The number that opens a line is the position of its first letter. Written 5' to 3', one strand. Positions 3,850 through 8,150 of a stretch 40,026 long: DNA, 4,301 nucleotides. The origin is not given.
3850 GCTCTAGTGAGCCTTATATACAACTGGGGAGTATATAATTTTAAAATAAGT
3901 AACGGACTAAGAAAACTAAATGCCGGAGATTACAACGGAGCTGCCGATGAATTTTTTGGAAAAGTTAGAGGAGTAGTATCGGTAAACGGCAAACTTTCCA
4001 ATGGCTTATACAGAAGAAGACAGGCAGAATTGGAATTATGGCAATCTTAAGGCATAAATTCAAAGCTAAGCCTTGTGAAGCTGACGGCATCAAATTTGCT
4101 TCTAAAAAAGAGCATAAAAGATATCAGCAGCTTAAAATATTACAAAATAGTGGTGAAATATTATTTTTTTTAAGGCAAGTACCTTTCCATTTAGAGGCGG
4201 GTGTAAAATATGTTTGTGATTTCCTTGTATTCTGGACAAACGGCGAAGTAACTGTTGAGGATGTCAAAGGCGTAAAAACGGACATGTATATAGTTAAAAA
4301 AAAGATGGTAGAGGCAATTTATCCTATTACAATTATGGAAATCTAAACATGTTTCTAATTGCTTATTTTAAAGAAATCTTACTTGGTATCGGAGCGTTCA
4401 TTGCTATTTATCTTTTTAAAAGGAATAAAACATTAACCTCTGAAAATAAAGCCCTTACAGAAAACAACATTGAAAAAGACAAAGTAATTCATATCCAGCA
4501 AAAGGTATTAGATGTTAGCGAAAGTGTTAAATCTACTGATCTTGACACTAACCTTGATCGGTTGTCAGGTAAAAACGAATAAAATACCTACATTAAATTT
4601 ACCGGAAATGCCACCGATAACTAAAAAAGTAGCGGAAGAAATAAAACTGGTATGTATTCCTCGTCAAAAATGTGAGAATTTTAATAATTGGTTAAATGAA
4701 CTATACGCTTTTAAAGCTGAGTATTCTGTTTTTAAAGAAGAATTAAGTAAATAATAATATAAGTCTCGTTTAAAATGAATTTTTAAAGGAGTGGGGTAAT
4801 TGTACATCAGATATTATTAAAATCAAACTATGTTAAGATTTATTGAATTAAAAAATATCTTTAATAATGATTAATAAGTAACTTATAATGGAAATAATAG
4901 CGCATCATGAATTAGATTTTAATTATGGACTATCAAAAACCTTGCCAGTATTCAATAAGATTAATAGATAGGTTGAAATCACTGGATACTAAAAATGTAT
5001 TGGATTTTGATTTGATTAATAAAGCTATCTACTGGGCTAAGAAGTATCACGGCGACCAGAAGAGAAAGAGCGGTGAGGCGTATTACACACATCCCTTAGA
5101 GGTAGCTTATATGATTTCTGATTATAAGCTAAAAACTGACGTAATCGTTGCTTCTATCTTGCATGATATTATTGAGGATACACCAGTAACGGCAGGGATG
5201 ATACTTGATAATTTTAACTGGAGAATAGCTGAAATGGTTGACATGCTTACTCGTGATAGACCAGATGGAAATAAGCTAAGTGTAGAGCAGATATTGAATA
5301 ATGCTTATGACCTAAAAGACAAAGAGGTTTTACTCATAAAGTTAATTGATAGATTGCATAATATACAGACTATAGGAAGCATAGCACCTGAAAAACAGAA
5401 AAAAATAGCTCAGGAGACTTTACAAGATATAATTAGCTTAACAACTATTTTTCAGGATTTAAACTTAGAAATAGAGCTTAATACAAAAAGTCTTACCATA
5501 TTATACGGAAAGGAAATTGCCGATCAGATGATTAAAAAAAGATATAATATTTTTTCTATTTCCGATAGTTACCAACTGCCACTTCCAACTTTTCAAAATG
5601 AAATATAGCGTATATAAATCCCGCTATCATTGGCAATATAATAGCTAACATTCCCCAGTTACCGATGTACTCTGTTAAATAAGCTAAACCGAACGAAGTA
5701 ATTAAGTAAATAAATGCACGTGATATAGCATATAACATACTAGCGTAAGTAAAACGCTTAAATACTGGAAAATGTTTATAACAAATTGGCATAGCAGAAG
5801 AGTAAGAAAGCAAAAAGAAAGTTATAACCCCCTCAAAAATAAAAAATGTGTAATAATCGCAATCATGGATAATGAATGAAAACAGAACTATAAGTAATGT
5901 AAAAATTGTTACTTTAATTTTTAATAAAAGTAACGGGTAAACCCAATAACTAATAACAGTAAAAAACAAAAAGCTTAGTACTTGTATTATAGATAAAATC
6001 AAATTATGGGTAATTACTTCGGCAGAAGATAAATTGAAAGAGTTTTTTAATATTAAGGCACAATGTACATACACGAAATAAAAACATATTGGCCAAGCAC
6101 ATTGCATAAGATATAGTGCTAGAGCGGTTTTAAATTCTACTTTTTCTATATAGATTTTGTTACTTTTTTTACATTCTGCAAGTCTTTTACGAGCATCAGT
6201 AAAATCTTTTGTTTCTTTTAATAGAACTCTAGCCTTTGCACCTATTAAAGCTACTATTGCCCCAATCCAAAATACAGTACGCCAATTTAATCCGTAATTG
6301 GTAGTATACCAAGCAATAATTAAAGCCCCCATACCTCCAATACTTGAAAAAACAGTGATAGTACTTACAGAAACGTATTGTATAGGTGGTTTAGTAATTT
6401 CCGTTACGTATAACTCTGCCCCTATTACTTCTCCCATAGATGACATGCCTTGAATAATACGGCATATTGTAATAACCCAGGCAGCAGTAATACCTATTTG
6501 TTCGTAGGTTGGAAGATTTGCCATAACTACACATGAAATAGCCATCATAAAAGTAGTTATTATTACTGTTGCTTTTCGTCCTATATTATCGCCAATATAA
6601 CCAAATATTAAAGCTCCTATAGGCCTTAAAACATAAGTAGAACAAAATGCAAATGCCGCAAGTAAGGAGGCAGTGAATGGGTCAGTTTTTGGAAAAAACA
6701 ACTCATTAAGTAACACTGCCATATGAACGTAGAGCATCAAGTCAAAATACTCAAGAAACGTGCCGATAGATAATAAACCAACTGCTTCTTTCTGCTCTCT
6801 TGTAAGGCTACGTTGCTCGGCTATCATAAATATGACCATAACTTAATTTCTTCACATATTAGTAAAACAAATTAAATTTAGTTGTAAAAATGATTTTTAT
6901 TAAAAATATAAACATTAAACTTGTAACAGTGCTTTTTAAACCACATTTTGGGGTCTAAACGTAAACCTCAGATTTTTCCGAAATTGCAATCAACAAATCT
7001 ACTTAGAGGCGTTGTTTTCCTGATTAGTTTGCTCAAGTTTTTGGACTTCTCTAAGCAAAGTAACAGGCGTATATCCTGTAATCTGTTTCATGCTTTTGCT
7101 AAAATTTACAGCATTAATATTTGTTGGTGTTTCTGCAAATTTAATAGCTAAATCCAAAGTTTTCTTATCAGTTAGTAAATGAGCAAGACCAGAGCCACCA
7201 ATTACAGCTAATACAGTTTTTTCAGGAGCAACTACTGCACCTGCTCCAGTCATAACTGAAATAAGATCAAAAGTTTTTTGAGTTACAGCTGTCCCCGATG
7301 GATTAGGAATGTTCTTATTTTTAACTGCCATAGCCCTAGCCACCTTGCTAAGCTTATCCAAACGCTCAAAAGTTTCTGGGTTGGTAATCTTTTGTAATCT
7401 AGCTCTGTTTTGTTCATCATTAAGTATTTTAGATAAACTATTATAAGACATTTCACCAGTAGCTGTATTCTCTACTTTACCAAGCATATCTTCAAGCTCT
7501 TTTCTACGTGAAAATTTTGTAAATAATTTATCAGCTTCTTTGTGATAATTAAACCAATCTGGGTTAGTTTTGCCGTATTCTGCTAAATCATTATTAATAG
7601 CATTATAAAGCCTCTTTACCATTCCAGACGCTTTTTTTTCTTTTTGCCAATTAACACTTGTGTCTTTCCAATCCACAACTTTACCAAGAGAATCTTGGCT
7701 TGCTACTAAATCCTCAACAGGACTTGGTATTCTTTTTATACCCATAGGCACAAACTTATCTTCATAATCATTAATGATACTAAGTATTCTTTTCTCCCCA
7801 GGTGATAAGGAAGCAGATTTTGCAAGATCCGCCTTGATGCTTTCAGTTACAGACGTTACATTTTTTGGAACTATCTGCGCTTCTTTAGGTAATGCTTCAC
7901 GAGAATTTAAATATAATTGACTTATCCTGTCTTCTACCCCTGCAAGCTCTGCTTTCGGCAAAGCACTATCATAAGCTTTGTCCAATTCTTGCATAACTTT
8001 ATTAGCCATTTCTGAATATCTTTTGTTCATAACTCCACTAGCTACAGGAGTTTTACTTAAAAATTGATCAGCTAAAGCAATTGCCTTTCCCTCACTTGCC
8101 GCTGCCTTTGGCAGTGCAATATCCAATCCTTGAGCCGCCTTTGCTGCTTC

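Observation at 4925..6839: Moron island: SpoT-like hydrolase converging on and overlapping (53 bp) a ProP-like MFS transporter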

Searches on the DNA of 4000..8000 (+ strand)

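Call 6: search_dna_similar(query=window:4000-8000:+, collection=phages, mode=near, max_rows=20)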
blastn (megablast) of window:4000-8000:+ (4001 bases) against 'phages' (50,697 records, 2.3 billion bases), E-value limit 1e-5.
Records with a match: 1; places in all: 1; records where one place covers at least 80% of the query: 0.
Best place of each record, by identity: 80-90% 1.
By first word of the organism name: Megaira 1.
By host as written in the record: Candidatus Megaira polyxenophila 1.
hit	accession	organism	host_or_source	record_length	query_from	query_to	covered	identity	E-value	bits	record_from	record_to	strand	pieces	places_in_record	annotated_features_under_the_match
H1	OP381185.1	Megaira polyxenophila phage MAnkyphage_25.80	Candidatus Megaira polyxenophila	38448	1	4001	37%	82.2%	0e+0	1251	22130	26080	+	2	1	hypothetical protein (x5) | DUF4065 domain-containing protein | DUF1064 domain-containing protein | type II toxin-antitoxin system RelE/ParE family toxin | ribbon-helix-helix protein | and 1 other names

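Call 8: get_annotated_region(hit=H1, flank=6000)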
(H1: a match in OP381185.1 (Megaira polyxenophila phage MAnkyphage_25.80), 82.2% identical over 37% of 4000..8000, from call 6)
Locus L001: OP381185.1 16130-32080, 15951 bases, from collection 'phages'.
description: Megaira polyxenophila phage MAnkyphage_25.80, complete genome.
organism: Megaira polyxenophila phage MAnkyphage_25.80 (NCBI taxid 2981581)
taxonomy: Viruses; Duplodnaviria; Heunggongvirae; Uroviricota; Caudoviricetes
host: Candidatus Megaira polyxenophila; source: freshwater Cryptomonas sp. SAG 25.80; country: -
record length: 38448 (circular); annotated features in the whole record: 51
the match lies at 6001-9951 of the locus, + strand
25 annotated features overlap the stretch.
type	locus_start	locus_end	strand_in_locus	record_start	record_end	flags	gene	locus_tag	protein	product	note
CDS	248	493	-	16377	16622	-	-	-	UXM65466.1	CCDC90-like domain-containing protein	-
CDS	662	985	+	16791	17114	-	-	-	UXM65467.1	transcription regulator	-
CDS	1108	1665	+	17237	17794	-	-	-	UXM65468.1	hypothetical protein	-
CDS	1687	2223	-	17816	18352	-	-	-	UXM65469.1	hypothetical protein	-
CDS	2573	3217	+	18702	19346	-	-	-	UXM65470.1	hypothetical protein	-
CDS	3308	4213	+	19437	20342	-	-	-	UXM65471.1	exonuclease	-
CDS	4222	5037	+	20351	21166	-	-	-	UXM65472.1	recombination protein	phage recombination protein Bet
CDS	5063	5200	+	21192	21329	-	-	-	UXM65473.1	hypothetical protein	-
CDS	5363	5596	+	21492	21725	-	-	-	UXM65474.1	hypothetical protein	-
CDS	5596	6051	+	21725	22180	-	-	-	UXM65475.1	lysozyme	-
CDS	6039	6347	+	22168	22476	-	-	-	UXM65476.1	DUF1064 domain-containing protein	-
CDS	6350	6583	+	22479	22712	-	-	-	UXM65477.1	hypothetical protein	-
CDS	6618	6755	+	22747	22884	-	-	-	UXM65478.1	hypothetical protein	-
CDS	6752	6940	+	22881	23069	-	-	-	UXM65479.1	hypothetical protein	-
CDS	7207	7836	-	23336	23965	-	-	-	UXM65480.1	DUF4065 domain-containing protein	-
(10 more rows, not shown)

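Call 80: search_rna_families(source=window, start=4300, end=7300, threshold=evalue, max_evalue=1)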
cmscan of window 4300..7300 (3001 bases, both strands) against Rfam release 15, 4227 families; matches with E-value up to 1: 0.
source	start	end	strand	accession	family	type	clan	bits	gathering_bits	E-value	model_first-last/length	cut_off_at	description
